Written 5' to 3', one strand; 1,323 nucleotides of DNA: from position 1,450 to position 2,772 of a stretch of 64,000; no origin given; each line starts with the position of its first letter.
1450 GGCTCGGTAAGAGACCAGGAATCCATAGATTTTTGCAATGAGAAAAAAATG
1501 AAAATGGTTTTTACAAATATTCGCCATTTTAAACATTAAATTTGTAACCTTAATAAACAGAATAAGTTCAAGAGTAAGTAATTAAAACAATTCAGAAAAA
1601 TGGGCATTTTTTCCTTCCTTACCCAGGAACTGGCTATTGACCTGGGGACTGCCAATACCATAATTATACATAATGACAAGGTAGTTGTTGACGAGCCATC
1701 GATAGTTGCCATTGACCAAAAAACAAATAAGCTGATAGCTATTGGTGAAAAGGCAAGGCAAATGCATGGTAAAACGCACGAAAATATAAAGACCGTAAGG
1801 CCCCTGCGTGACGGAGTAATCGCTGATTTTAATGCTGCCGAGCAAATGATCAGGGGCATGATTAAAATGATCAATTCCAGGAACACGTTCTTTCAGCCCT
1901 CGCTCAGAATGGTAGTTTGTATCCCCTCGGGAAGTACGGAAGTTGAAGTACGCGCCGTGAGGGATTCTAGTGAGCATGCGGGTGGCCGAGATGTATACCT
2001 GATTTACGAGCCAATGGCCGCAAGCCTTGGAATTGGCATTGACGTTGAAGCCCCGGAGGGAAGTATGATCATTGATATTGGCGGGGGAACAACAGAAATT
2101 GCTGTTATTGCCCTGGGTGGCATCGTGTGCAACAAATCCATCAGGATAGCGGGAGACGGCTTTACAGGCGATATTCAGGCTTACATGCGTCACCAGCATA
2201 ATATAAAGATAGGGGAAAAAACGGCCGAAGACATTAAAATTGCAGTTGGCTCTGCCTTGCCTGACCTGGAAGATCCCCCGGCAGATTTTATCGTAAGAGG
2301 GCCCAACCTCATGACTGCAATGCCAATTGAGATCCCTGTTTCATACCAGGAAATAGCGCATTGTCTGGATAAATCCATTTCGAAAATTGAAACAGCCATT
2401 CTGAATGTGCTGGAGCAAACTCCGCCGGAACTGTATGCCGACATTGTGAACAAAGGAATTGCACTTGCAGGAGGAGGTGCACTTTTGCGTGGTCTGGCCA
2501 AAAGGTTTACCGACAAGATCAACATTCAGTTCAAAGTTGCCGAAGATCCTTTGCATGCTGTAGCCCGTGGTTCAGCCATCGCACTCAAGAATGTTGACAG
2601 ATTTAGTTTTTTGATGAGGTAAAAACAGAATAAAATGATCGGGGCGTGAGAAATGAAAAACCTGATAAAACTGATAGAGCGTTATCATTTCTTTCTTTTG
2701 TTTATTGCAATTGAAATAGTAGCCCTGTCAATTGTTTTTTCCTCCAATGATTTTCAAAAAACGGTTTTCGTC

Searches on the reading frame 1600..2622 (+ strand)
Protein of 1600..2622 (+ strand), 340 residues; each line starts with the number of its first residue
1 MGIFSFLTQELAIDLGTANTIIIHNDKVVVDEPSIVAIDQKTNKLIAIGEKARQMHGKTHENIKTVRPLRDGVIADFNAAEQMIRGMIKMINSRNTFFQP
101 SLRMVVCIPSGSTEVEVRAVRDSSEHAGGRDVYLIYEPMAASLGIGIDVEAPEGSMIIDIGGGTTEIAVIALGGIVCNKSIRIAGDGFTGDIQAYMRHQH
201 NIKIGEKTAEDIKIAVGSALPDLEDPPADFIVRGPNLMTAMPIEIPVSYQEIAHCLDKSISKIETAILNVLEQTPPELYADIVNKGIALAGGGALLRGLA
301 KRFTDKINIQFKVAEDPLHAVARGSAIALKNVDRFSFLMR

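Call 80: search_protein_families(library=ncbifam, proteins=[window:1600-2622:+], max_evalue=1e-10)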
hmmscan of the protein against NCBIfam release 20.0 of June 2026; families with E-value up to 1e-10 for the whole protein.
window:1600-2622:+ (340 aa): 7 families
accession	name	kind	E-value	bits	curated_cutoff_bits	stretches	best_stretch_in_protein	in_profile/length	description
NF010539.0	PRK13927.1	subfamily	1.4e-132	441.7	293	1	4-336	2-333/339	rod shape-determining protein MreB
TIGR00904.1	mreB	subfamily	1.5e-116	389.1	365.75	1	9-335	3-332/334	MreB/Mrl family cell shape determining protein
NF010540.1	PRK13929.1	exception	2e-100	336.1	515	1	6-335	2-330/334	rod-share determining protein MreBH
TIGR01174.1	ftsA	equivalog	1e-16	61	175.85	1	125-314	168-345/371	cell division protein FtsA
NF040964.1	MamK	subfamily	3.2e-14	52.7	400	1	11-325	3-315/335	MamK family actin-like protein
NF053558.1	BeeR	equivalog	1.7e-13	50.3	530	1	42-306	48-307/349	BeeR family actin-like protein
NF011660.0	PRK15080.1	equivalog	4.7e-13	49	182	0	28-178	25-166/277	ethanolamine utilization protein EutJ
